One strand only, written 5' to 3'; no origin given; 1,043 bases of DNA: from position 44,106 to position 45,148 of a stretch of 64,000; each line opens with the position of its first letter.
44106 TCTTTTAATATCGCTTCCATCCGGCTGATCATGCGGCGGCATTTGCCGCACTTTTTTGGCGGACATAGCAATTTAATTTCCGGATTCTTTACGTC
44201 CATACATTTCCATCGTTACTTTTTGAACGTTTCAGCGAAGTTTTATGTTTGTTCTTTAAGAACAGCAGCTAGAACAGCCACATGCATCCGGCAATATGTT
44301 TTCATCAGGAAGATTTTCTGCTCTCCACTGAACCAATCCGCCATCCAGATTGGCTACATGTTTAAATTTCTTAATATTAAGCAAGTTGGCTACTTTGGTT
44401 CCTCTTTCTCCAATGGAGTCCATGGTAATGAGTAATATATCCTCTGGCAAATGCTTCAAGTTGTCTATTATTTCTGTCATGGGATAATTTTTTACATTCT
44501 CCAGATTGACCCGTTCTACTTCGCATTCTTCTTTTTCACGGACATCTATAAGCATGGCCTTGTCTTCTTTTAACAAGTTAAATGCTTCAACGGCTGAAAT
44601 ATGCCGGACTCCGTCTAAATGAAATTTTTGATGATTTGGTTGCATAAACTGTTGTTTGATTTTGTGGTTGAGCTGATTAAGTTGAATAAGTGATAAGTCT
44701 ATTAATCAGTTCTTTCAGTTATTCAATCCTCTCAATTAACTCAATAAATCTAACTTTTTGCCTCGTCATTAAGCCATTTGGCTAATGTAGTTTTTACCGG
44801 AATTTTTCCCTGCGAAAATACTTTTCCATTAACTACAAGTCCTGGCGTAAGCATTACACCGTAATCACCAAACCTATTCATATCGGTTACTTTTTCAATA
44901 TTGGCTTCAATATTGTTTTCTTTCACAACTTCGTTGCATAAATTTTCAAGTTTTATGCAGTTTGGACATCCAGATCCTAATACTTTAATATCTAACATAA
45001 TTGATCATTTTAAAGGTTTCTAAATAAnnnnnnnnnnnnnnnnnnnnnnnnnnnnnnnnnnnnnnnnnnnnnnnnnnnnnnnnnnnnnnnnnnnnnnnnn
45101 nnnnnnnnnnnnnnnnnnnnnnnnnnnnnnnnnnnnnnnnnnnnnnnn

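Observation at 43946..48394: Second ArsR-headed operon: thiol-relay proteins plus permease, a combination I cannot match to a characterised system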

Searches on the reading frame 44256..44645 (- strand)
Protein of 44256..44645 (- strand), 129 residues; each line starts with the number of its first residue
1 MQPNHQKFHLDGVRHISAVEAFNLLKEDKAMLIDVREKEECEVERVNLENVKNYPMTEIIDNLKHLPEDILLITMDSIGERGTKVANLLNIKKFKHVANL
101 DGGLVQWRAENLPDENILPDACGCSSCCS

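Call 3: search_protein_families(library=pfam, proteins=[window:44256-44645:-], max_evalue=0.01)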
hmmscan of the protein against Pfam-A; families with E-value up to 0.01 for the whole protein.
window:44256-44645:- (129 aa): 1 family
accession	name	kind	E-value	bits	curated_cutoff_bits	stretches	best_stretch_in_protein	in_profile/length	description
PF00581.25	Rhodanese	-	3.1e-09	37.6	22.2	1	20-110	4-102/102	Rhodanese-like domain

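Call 4: search_protein_families(library=ncbifam, proteins=[window:44256-44645:-], max_evalue=0.01)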
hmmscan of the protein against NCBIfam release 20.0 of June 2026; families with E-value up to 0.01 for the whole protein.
window:44256-44645:- (129 aa): 8 families
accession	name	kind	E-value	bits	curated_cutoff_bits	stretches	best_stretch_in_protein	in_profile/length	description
NF045521.1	rhoda_near_glyco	subfamily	3.1e-10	40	145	1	16-112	17-113/144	rhodanese homology domain-containing protein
NF006444.0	PRK08762.1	equivalog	3.7e-08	32.4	449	1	12-114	13-114/387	molybdopterin-synthase adenylyltransferase MoeB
NF001195.0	PRK00162.1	equivalog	2.5e-06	27.7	102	1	12-115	3-104/108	thiosulfate sulfurtransferase GlpE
NF005902.0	PRK07878.1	equivalog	6.2e-06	25.3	647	1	21-110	294-384/392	adenylyltransferase/sulfurtransferase MoeZ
NF041203.1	rhodanese_LYCAU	equivalog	6.3e-06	25.9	115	1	10-115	17-124/126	rhodanese-related (seleno)protein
NF005646.0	PRK07411.1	equivalog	0.00028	20.1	633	1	15-110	283-382/390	molybdopterin-synthase adenylyltransferase MoeB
NF001133.1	PRK00142.1-1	equivalog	0.00035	20.2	170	1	14-110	106-206/229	oxygen-dependent tRNA uridine(34) hydroxylase TrhO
TIGR04271.1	ThiI_C_thiazole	equivalog_domain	0.0088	16.1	70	0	16-69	14-68/101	thiazole biosynthesis protein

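Call 41: find_homologous_proteins(query=window:44256-44645:-, max_evalue=0.001)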
Query window:44256-44645:- (129 aa): 29 proteins with E <= 0.001 among 35 candidates.
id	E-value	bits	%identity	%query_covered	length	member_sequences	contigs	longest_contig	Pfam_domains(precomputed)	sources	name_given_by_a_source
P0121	2.4e-81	288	100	100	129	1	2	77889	PF00581.26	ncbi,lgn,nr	ncbi:MAG: rhodanese-like domain-containing protein [Bacteroidales bacterium]|nr:rhodanese-like domai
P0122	4.7e-59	216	76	92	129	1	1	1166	PF00581.26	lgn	-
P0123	1.6e-58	214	75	92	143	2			PF00581.26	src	-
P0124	8.0e-58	212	74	92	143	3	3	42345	PF00581.26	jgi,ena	-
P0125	1.9e-56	208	75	92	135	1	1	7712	PF00581.26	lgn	-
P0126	1.2e-55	205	71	99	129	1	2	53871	PF00581.26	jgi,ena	-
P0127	2.0e-55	204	71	92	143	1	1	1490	PF00581.26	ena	-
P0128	2.1e-55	204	71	92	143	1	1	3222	PF00581.26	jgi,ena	-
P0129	7.7e-55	202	71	92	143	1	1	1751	PF00581.26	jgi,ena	-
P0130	4.0e-51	190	67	100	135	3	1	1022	PF00581.26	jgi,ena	-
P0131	2.3e-50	188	68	98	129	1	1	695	PF00581.26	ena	-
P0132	3.6e-50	187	66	100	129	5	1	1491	PF00581.26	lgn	-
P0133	6.3e-50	187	65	94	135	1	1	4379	PF00581.26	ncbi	ncbi:MAG: rhodanese-like domain-containing protein [Bacteroidota bacterium]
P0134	4.5e-49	184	65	100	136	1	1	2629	PF00581.26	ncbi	ncbi:MAG: rhodanese-like domain-containing protein [Desulfobacterales bacterium]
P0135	4.0e-44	168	61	98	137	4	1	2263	PF00581.26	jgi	-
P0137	8.5e-44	167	60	93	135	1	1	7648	PF00581.26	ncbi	-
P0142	4.1e-41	158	60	98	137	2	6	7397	PF00581.26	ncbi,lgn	ncbi:MAG: rhodanese-like domain-containing protein [Bacteroidales bacterium]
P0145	1.3e-39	153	62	98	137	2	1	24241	PF00581.26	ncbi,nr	ncbi:MAG: rhodanese-like domain-containing protein [Bacteroidales bacterium]|nr:rhodanese-like domai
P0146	3.2e-38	149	61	95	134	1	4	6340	PF00581.26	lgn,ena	-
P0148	1.2e-35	140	60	87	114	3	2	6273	PF00581.26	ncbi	ncbi:MAG: rhodanese-like domain-containing protein [Bacteroidota bacterium]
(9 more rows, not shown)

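Call 43: find_encoding_contigs(protein=P0126, flank=8000, max_places=2)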
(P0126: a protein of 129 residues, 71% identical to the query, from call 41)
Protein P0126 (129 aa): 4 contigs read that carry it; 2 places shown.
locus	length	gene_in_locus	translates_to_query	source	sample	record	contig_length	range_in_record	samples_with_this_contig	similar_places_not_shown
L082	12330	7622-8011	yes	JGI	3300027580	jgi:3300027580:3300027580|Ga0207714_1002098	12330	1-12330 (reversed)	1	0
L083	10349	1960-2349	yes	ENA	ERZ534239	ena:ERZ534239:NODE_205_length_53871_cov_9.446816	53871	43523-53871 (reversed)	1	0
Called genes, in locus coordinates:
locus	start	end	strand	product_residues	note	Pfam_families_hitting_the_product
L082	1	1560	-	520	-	?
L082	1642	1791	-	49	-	-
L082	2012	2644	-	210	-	PF13353:Fer4_12 (weak), PF04055:Radical_SAM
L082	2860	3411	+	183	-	PF01161:PBP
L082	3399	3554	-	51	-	-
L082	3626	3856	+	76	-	PF13192:Thioredoxin_3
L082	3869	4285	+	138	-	-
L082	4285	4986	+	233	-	PF13386:DsbD_2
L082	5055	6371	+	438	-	PF03773:ArsP_1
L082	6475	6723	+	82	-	PF13192:Thioredoxin_3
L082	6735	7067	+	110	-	PF12840:HTH_20, PF01022:HTH_5, PF08279:HTH_11 (weak), PF12802:MarR_2 (weak), PF13412:HTH_24 (weak), PF13601:HTH_34 (weak), PF01325:Fe_dep_repress (faint)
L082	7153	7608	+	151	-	PF22544:HYDIN_VesB_CFA65-like_Ig (faint), PF07610:DUF1573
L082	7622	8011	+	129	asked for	PF00581:Rhodanese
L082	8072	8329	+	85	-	PF13192:Thioredoxin_3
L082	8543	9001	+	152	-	PF02566:OsmC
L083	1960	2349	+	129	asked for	PF00581:Rhodanese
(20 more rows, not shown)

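Call 44: find_encoding_contigs(protein=P0145, flank=8000, max_places=2)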
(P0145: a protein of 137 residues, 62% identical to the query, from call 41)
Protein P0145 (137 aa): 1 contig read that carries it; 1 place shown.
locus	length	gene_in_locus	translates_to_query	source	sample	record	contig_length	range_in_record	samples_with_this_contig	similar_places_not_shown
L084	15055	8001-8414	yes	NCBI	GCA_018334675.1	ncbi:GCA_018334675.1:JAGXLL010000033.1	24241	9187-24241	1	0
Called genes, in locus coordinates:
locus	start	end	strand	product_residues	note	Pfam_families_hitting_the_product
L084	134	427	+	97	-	PF12840:HTH_20, PF01022:HTH_5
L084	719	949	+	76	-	PF13192:Thioredoxin_3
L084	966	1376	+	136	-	-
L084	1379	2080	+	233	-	PF13386:DsbD_2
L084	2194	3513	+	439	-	PF03773:ArsP_1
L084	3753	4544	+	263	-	PF03807:F420_oxidored, PF14748:P5CR_dimer (weak)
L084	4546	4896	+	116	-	PF08859:DGC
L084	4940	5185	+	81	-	PF13192:Thioredoxin_3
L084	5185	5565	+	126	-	PF01022:HTH_5, PF12802:MarR_2 (weak), PF12840:HTH_20, PF01325:Fe_dep_repress (faint)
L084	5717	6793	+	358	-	-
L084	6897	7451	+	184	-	PF04143:Sulf_transp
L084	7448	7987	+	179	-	PF20398:DUF6691, PF04143:Sulf_transp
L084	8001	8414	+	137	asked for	PF00581:Rhodanese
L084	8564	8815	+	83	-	PF13192:Thioredoxin_3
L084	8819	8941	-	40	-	PF13561:adh_short_C2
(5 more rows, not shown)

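Call 45: find_encoding_contigs(protein=P0137, flank=8000, max_places=2)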
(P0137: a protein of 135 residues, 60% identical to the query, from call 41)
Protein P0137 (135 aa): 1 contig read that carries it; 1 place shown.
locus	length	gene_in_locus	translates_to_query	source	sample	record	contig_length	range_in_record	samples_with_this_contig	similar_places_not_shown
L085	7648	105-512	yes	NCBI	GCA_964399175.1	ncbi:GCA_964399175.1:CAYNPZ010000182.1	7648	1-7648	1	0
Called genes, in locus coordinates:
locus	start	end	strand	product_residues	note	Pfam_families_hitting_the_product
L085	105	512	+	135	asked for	PF00581:Rhodanese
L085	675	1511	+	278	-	PF09719:C_GCAxxG_C_C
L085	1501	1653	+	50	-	-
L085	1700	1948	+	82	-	PF13192:Thioredoxin_3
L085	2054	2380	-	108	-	PF01925:TauE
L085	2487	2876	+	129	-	PF12797:Fer4_2 (faint), PF12837:Fer4_6 (weak), PF13237:Fer4_10 (weak), PF00037:Fer4 (weak), PF12838:Fer4_7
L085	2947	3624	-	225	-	-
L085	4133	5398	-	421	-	PF00999:Na_H_Exchanger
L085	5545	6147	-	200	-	PF02663:FmdE, PF01258:zf-dskA_traR (weak)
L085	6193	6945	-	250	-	PF01925:TauE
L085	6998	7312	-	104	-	PF02663:FmdE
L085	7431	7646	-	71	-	?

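Call 72: find_encoding_contigs(protein=P0124, flank=9000, max_places=1)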
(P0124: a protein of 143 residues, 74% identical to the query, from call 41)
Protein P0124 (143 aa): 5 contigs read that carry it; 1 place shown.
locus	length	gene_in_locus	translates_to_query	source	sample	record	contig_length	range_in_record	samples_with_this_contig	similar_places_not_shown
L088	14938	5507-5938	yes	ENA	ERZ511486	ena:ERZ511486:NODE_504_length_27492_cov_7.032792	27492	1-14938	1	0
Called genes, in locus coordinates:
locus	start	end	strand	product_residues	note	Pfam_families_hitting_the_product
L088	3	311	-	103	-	?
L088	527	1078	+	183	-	PF01161:PBP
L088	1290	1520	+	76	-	PF13192:Thioredoxin_3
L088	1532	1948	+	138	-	-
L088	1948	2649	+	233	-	PF13386:DsbD_2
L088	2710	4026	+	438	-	PF03773:ArsP_1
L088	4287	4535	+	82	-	PF13192:Thioredoxin_3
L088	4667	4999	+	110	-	PF12840:HTH_20, PF01022:HTH_5, PF01047:MarR (faint), PF08279:HTH_11 (faint), PF12802:MarR_2 (faint), PF13412:HTH_24 (weak), PF13601:HTH_34 (weak), PF01325:Fe_dep_repress (faint)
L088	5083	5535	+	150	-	PF07610:DUF1573, PF22544:HYDIN_VesB_CFA65-like_Ig (weak)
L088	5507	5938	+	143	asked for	PF00581:Rhodanese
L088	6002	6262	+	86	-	PF13192:Thioredoxin_3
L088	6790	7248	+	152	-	PF02566:OsmC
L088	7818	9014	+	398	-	PF07396:Porin_O_P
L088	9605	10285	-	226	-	PF01895:PhoU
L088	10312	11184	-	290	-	PF02463:SMC_N (weak), PF00005:ABC_tran, PF13304:AAA_21 (weak)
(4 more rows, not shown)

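Call 73: find_encoding_contigs(protein=P0142, flank=9000, max_places=1)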
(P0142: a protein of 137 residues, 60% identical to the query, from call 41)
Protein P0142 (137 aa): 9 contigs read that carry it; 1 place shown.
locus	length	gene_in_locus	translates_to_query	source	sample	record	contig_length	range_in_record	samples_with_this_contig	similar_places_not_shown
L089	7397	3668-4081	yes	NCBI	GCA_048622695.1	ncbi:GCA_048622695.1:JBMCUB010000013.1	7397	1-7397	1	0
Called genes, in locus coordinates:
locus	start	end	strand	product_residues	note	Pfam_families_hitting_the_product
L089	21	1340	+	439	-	PF03773:ArsP_1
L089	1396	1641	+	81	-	PF13192:Thioredoxin_3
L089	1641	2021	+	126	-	PF01022:HTH_5, PF12802:MarR_2 (weak), PF12840:HTH_20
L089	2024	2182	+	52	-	-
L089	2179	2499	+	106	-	PF00581:Rhodanese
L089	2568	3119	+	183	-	PF04143:Sulf_transp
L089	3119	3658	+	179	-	PF20398:DUF6691, PF04143:Sulf_transp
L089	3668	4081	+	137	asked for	PF00581:Rhodanese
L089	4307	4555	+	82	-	PF13192:Thioredoxin_3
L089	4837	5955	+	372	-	PF25917:BSH_RND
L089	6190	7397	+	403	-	PF00873:ACR_tran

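Call 74: find_encoding_contigs(protein=P0146, flank=9000, max_places=1)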
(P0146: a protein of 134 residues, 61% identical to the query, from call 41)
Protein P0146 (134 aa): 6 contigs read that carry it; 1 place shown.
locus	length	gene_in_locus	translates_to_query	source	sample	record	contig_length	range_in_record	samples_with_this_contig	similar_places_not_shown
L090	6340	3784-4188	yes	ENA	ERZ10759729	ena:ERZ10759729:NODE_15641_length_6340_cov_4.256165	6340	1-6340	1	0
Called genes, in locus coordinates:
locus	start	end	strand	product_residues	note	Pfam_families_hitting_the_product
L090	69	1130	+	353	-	PF01544:CorA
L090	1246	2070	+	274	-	PF03976:PPK2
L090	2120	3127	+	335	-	PF01595:CNNM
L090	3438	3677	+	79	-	PF01022:HTH_5, PF01047:MarR (weak), PF12840:HTH_20, PF13412:HTH_24 (weak)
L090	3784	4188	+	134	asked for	PF00581:Rhodanese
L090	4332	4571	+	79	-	-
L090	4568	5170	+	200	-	PF09719:C_GCAxxG_C_C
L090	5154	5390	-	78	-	-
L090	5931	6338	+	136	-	?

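Call 75: find_encoding_contigs(protein=P0148, flank=9000, max_places=1)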
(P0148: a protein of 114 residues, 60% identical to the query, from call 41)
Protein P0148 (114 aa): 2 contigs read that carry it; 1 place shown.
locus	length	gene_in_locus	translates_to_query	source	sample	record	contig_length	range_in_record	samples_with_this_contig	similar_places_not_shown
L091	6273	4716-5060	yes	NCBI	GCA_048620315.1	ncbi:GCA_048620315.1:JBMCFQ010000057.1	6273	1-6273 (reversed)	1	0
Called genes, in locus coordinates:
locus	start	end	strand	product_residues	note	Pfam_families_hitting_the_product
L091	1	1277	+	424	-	PF03773:ArsP_1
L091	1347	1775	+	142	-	PF07610:DUF1573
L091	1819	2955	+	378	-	PF07291:MauE, PF07681:DoxX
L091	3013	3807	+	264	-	PF03807:F420_oxidored, PF14748:P5CR_dimer (weak)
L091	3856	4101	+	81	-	PF13192:Thioredoxin_3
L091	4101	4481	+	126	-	PF01022:HTH_5, PF12802:MarR_2 (weak), PF12840:HTH_20, PF01325:Fe_dep_repress (faint)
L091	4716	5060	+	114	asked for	PF00581:Rhodanese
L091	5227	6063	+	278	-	PF09719:C_GCAxxG_C_C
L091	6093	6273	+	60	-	?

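Call 79: find_encoding_contigs(protein=P0121, flank=10000, max_places=2)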
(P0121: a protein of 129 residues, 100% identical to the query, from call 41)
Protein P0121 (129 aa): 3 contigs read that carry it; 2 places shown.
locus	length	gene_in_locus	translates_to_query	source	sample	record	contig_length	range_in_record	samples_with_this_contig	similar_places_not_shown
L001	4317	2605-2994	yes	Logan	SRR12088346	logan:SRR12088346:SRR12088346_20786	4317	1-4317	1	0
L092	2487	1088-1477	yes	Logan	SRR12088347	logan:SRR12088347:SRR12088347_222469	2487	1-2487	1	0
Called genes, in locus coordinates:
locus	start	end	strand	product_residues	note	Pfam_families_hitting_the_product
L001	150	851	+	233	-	PF13386:DsbD_2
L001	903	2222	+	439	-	PF03773:ArsP_1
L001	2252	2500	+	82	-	PF13192:Thioredoxin_3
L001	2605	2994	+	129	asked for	PF00581:Rhodanese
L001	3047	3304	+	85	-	PF13192:Thioredoxin_3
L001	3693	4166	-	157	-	PF03625:DUF302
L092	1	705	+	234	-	?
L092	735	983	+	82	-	PF13192:Thioredoxin_3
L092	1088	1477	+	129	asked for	PF00581:Rhodanese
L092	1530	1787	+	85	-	PF13192:Thioredoxin_3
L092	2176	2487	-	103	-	?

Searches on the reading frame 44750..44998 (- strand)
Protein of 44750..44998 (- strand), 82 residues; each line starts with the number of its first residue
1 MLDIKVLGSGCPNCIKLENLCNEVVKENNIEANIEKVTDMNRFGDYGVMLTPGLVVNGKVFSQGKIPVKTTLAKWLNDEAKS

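Call 3: search_protein_families(library=pfam, proteins=[window:44750-44998:-], max_evalue=0.01)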
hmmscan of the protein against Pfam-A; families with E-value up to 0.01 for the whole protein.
window:44750-44998:- (82 aa): 1 family
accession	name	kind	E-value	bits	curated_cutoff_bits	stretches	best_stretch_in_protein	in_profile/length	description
PF13192.12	Thioredoxin_3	-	3.1e-27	94.9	24.8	1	3-76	2-75/76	Thioredoxin domain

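Call 4: search_protein_families(library=ncbifam, proteins=[window:44750-44998:-], max_evalue=0.01)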
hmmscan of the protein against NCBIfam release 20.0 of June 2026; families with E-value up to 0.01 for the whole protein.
window:44750-44998:- (82 aa): 3 families
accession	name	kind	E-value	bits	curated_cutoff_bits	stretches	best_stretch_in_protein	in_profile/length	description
TIGR00412.2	redox_disulf_2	subfamily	7.7e-27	93.5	62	1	3-77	1-75/75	MTH895/ArsE family thioredoxin-like protein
TIGR00411.1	redox_disulf_1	equivalog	3.6e-07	30.1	92.75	1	5-79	4-81/82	MJ0307 family thioredoxin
TIGR02187.2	PDO_seleno_TRX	equivalog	0.0096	15.3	185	1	9-74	138-205/209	protein disulfide oxidoreductase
